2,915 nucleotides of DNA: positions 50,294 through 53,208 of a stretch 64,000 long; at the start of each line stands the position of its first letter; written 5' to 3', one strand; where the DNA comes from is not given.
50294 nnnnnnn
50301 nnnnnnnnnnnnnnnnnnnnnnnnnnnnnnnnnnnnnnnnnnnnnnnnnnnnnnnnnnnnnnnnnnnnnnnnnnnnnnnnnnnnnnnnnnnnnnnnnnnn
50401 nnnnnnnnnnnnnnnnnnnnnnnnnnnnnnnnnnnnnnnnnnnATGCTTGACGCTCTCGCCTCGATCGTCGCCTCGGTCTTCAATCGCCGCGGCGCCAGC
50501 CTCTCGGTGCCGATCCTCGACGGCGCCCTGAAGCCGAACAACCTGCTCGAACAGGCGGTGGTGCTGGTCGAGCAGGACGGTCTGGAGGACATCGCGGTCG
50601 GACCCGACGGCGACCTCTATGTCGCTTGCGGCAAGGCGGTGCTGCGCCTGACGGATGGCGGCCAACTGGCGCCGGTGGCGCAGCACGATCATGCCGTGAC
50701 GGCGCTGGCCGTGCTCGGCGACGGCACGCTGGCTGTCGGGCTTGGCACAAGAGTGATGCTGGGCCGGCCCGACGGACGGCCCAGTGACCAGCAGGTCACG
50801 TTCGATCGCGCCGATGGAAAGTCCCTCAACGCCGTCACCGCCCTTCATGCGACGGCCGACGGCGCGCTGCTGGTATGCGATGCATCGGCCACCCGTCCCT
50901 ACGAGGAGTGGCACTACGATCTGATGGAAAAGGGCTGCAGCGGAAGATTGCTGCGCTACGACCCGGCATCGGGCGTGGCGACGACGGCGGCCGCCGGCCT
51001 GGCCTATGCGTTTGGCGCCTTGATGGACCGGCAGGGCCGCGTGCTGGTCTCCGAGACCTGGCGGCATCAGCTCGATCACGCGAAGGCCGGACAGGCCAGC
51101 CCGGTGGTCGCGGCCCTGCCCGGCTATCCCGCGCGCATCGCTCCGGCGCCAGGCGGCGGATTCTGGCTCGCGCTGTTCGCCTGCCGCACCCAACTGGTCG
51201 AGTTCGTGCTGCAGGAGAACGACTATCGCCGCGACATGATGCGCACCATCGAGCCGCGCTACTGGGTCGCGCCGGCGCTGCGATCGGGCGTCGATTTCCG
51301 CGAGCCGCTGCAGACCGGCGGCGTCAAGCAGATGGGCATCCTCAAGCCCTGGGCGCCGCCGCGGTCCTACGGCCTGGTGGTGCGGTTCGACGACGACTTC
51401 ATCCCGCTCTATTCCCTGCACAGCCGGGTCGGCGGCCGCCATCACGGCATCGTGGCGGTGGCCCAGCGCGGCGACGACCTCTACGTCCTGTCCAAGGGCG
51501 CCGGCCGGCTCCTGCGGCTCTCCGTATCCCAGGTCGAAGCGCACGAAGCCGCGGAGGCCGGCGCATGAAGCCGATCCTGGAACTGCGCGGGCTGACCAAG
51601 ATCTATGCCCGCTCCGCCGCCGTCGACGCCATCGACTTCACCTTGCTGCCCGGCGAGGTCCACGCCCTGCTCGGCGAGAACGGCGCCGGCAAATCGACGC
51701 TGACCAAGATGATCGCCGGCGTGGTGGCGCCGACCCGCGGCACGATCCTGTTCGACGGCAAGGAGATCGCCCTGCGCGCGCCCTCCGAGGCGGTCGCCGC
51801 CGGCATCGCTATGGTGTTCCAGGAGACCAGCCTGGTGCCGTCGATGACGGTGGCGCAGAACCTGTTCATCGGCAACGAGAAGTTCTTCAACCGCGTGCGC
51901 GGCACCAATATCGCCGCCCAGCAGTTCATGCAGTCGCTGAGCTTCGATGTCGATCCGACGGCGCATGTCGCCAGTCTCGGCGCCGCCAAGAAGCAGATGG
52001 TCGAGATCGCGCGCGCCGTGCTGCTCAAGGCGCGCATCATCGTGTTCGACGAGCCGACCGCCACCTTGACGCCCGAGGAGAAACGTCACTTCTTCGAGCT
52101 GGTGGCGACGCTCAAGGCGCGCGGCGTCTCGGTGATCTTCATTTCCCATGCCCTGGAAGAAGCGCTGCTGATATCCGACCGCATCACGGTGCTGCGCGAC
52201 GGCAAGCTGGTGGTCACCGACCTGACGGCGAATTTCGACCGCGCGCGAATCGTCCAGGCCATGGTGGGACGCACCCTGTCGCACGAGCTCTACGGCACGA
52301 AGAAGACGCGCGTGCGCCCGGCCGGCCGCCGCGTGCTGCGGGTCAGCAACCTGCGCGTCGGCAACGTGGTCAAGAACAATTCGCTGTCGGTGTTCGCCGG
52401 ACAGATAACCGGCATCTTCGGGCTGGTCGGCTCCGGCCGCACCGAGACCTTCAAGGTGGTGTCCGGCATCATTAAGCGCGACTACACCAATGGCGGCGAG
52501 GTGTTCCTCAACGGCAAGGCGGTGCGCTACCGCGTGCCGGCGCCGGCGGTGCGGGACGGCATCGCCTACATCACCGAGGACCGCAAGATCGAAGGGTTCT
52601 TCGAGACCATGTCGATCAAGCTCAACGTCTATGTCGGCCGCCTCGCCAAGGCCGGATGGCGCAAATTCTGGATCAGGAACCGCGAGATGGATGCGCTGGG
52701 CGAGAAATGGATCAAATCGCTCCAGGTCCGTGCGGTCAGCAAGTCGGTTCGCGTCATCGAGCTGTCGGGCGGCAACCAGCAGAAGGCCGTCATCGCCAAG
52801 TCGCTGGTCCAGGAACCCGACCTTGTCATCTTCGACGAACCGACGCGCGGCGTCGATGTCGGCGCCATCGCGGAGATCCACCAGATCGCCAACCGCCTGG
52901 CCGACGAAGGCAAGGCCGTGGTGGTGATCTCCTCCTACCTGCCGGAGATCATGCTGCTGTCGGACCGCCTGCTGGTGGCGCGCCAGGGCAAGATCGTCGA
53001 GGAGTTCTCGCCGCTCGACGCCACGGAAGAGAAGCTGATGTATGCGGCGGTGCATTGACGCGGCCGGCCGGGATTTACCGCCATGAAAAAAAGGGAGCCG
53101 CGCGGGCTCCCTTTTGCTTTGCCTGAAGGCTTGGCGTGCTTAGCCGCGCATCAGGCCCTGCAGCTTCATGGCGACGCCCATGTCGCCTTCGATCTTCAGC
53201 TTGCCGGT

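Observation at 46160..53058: CUT2 sugar-type ABC operon carrying two beta-propeller enzyme modules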

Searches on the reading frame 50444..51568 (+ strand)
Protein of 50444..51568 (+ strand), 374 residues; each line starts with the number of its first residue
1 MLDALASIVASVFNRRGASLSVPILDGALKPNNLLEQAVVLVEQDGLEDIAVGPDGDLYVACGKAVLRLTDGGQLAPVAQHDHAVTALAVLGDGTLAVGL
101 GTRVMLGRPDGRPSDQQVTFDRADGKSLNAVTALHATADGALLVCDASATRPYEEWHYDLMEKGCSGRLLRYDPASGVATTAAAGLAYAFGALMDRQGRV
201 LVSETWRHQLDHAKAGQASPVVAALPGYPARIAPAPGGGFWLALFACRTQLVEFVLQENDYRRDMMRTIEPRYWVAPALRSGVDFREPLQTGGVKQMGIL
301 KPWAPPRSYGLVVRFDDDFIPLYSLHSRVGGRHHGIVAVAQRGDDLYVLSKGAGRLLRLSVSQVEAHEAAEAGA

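Call 5: search_protein_families(library=pfam, proteins=[window:50444-51568:+], max_evalue=0.01)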
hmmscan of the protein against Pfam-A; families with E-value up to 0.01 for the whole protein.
window:50444-51568:+ (374 aa): 3 families
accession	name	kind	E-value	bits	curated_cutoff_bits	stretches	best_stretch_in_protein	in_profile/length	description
PF03088.22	Str_synth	-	1.3e-05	25.7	25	1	139-206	9-77/89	Strictosidine synthase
PF01436.27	NHL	-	0.00012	22.4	20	0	48-62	5-19/28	NHL repeat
PF20067.5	SSL_N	-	0.00051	20.3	18.9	1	27-61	1-37/46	Strictosidine synthase-like, N-terminal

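Call 6: search_protein_families(library=ncbifam, proteins=[window:50444-51568:+], max_evalue=0.01)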
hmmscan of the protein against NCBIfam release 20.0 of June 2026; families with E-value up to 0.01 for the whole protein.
window:50444-51568:+ (374 aa): 1 family
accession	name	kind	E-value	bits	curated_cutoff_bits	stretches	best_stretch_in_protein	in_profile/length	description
NF033206.1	ScyE_fam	subfamily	0.0015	18.1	80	0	162-208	232-274/333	ScyD/ScyE family protein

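Call 18: search_solved_structures(query=window:50444-51568:+, max_evalue=1)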
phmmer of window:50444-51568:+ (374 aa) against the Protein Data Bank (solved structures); distinct sequences matched with E-value up to 1: 7.
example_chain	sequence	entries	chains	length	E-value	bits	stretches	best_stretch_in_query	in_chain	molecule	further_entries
8kg3_A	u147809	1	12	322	2.6e-09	39.8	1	118-247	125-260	Os06g0623700 protein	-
6s5j_A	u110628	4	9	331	0.081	15.2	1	109-243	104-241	Strictosidine synthase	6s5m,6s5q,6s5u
2v91_A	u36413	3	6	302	0.7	12.1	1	119-243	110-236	STRICTOSIDINE SYNTHASE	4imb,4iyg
6n5v_A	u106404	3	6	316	0.77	12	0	119-243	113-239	Strictosidine synthase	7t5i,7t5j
8wkl_A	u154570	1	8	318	0.78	12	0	119-243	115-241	Strictosidine synthase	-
2fp8_A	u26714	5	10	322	0.8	11.9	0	119-243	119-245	Strictosidine synthase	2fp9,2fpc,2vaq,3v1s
2fpb_A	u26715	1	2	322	0.8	11.9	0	119-243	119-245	Strictosidine Synthase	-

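Call 29: find_homologous_proteins(query=window:50444-51568:+, max_evalue=0.001)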
Query window:50444-51568:+ (374 aa): 3081 proteins with E <= 0.001 among 8000 candidates; the best 120 are listed.
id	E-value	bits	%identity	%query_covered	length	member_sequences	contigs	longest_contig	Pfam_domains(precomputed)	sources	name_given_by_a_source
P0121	1.5e-246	835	100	100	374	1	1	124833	PF03088.23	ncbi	-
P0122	4.8e-220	748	90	100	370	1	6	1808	PF03088.23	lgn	-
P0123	3.1e-203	693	82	100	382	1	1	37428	-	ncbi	ncbi:MAG: hypothetical protein ABI439_01155 [Rhodospirillales bacterium]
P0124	4.0e-196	669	80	100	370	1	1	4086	PF03088.23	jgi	jgi:hypothetical protein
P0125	7.2e-181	619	73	100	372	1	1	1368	PF03088.23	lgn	-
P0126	9.2e-181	619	74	100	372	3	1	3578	PF03088.23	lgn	-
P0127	1.4e-179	615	72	100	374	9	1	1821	PF03088.23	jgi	-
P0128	1.3e-174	599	71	100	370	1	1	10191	PF03088.23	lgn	-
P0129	2.7e-171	588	72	100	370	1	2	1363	PF03088.23,PF08450.19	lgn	-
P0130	1.2e-169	582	68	100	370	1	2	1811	-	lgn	-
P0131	1.8e-169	582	71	96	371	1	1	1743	PF01436.28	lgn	-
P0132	1.2e-166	572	67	100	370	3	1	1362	PF03088.23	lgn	-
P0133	4.1e-166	571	67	100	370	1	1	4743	PF03088.23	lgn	-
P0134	8.4e-165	566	67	99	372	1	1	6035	PF03088.23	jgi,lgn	jgi:hypothetical protein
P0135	7.1e-164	563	69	97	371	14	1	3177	PF01436.28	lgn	-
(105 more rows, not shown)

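Call 45: predict_structure(alignment_id=A3)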
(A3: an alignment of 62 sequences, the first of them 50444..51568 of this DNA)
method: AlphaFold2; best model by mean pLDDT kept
length: 374 residues; sequences in the alignment: 62
mean_pLDDT: 86.1   pTM: 0.87
mean pLDDT of the five models: 86.1, 85.9, 85.6, 83.4, 82.0
residues with pLDDT >= 90: 254; 70-90: 58; 50-70: 16; < 50: 46
segments of 3 or more residues with pLDDT < 50: 1-20, 281-306
pLDDT, mean of each block of 10 residues (from residue 1): 45 45 71 93 96 97 97 93 97 97 93 76 98 98 98 94 97 97 98 98 97 98 93 97 88 86 89 76 40 36 49 97 87 90 97 94 94 82
secondary structure, 60 per line:
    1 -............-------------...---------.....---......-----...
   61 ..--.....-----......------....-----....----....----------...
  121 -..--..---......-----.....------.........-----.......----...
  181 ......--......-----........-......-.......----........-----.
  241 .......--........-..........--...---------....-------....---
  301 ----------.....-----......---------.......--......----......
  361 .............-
elements in order: H2-13 E39-43 E47-52 E58-62 E65-69 E75-80 E87-90 E96-99 E104-107 E118-120 E131-136 E142-146 H153-161 E167-173 E178-186 E189-194 E200-204 E209-214 E216-222 E227-234 E240-247 H250-257 H259-268 H283-286 H294-297 E311-315 E321-326 E336-342 E345-350 E355-360 H361-373

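Call 49: fold_search(model_id=the predicted structure, library=pdb)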
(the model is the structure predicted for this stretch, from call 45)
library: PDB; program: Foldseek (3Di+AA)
matches with E <= 10: 1288; with E <= 0.001: 838
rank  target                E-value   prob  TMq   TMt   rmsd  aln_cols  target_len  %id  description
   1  8kg3_A                1.0e-14  1.00  0.63  0.75   3.8       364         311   16  Structure of THOUSAND-GRAIN WEIGHT 6 (TGW6) (released 2024-04-03)
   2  6s5u_E                1.6e-14  1.00  0.61  0.75   3.9       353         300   16  Strictosidine Synthase from Ophiorrhiza pumila in complex with N-[2-(1H-Indol-3-yl)ethyl]-3-methyl-1-butanamine (released 2020-04-08)
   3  6s5u_B                1.8e-14  1.00  0.61  0.75   3.8       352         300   16  Strictosidine Synthase from Ophiorrhiza pumila in complex with N-[2-(1H-Indol-3-yl)ethyl]-3-methyl-1-butanamine (released 2020-04-08)
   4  6s5u_C                1.9e-14  1.00  0.62  0.76   3.0       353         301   16  Strictosidine Synthase from Ophiorrhiza pumila in complex with N-[2-(1H-Indol-3-yl)ethyl]-3-methyl-1-butanamine (released 2020-04-08)
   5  6s5u_A                1.9e-14  1.00  0.61  0.75   3.9       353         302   16  Strictosidine Synthase from Ophiorrhiza pumila in complex with N-[2-(1H-Indol-3-yl)ethyl]-3-methyl-1-butanamine (released 2020-04-08)
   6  6s5j                  7.1e-14  1.00  0.62  0.75   3.0       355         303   16  Strictosidine Synthase from Ophiorrhiza pumila in complex with (S)-1-Ethyl-2,3,4,9-tetrahydro-1H-beta-carboline (released 2020-04-08)
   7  2fpb_A                8.3e-14  1.00  0.60  0.73   4.4       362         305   14  Structure of Strictosidine Synthase, the Biosynthetic Entry to the Monoterpenoid Indole Alkaloid Family (released 2006-05-23)
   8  2fp8_A                2.0e-13  1.00  0.62  0.75   4.2       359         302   14  Structure of Strictosidine Synthase, the Biosynthetic Entry to the Monoterpenoid Indole Alkaloid Family (released 2006-05-23)
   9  6s5m                  3.6e-13  1.00  0.61  0.74   3.8       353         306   16  Strictosidine Synthase from Ophiorrhiza pumila in complex with (S)-1-n-propyl-2,3,4,9-tetrahydro-1H-beta-carboline (released 2020-04-08)
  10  2fp8_B                7.0e-13  1.00  0.62  0.75   3.6       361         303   13  Structure of Strictosidine Synthase, the Biosynthetic Entry to the Monoterpenoid Indole Alkaloid Family (released 2006-05-23)
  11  4imb_A                9.7e-13  1.00  0.60  0.73   4.5       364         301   14  Structure of strictosidine synthase in complex with 2-(1-methyl-1H-indol-3-yl)ethanamine (released 2014-01-29)
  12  2fp9_A                1.7e-12  1.00  0.61  0.73   4.5       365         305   14  Crystal structure of Native Strictosidine Synthase (released 2006-05-23)
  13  8wkl_F                1.9e-12  1.00  0.63  0.77   3.3       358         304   13  Rauvolfia serpentina strictosidine synthase (RsSTR) in complex with a non-reactive tryptamine substitute crystallized  (released 2024-02-28)
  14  8wkl_H                3.1e-12  1.00  0.62  0.76   3.4       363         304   14  Rauvolfia serpentina strictosidine synthase (RsSTR) in complex with a non-reactive tryptamine substitute crystallized  (released 2024-02-28)
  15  4imb_B                3.3e-12  1.00  0.61  0.75   3.8       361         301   14  Structure of strictosidine synthase in complex with 2-(1-methyl-1H-indol-3-yl)ethanamine (released 2014-01-29)
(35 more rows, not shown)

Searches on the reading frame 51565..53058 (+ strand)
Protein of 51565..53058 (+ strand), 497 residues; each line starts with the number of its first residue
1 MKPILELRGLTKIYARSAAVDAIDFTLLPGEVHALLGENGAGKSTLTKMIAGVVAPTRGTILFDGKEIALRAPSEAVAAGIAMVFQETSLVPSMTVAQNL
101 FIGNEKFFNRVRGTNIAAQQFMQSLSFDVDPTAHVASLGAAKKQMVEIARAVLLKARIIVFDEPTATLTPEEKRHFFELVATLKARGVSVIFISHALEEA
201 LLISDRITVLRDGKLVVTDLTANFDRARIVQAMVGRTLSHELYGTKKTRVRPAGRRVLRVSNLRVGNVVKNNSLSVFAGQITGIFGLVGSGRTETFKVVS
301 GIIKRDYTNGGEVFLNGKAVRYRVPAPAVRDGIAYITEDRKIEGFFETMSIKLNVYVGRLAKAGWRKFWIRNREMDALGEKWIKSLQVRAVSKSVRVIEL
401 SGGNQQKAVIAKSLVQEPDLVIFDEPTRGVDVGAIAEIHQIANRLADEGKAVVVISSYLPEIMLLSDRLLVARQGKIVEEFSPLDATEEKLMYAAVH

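Call 5: search_protein_families(library=pfam, proteins=[window:51565-53058:+], max_evalue=0.01)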
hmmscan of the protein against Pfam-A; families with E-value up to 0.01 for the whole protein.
window:51565-53058:+ (497 aa): 3 families
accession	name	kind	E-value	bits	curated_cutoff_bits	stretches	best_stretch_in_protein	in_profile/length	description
PF00005.33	ABC_tran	-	1e-51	175.5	25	2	21-166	2-137/137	ABC transporter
PF13304.12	AAA_21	-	2.8e-08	34.6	27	0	32-50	1-19/304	AAA domain, putative AbiEii toxin, Type IV TA system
PF13555.12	AAA_29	-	0.0093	16.1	27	0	30-57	22-49/61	P-loop containing region of AAA domain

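Call 6: search_protein_families(library=ncbifam, proteins=[window:51565-53058:+], max_evalue=0.01)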
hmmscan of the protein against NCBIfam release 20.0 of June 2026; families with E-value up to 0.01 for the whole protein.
window:51565-53058:+ (497 aa): 191 families (the best 25 are shown)
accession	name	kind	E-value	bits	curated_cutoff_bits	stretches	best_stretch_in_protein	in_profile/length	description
NF008442.0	PRK11288.1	equivalog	1e-132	443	689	1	2-496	5-496/504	L-arabinose ABC transporter ATP-binding protein AraG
NF010069.0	PRK13549.1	equivalog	1.2e-132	442.9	699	1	2-496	3-502/513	xylose ABC transporter ATP-binding protein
NF041861.1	YtfR_transport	equivalog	9e-129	430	850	1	4-494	1-489/492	galactofuranose ABC transporter, ATP-binding protein YtfR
NF007253.0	PRK09700.1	equivalog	3.3e-125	418.5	772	1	2-495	3-506/510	D-allose ABC transporter ATP-binding protein AlsA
NF040905.2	GguA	equivalog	3.7e-123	411.5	810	1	4-493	1-498/500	multiple monosaccharide ABC transporter ATP-binding protein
NF008030.0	PRK10762.1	equivalog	1.8e-119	399.7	745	1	1-496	1-492/501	ribose ABC transporter ATP-binding protein RbsA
TIGR02633.1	xylG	equivalog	1.1e-116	390.3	723.65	1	4-495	1-499/500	D-xylose ABC transporter ATP-binding protein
NF011967.0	PRK15439.1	equivalog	1.6e-116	389.8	586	1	2-494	9-498/510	autoinducer 2 ABC transporter ATP-binding protein LsrA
NF008215.0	PRK10982.1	equivalog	2.6e-111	372.7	828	1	4-491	13-498/506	galactose/methyl galactoside ABC transporter ATP-binding protein MglA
NF047930.1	ABC_ATP_B6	equivalog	1e-107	360.9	670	1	3-480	1-493/510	putative B6 ABC transporter ATP-binding protein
TIGR03410.1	urea_trans_UrtE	equivalog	3.9e-62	209.7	285.8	2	5-233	1-228/230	urea ABC transporter ATP-binding subunit UrtE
TIGR04406.1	LPS_export_lptB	equivalog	6.2e-61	205.7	240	2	5-220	2-218/239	LPS export ABC transporter ATP-binding protein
TIGR01188.1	drrA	subfamily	1.9e-59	201.4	312.45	2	12-225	1-212/302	daunorubicin resistance ABC transporter, ATP-binding protein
TIGR02315.1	ABC_phnC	equivalog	1e-54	185.5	266.1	2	4-229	1-238/243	phosphonate ABC transporter ATP-binding protein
TIGR02142.1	modC_ABC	equivalog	1.3e-51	175.9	285.05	2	24-219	17-214/353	molybdenum ABC transporter ATP-binding protein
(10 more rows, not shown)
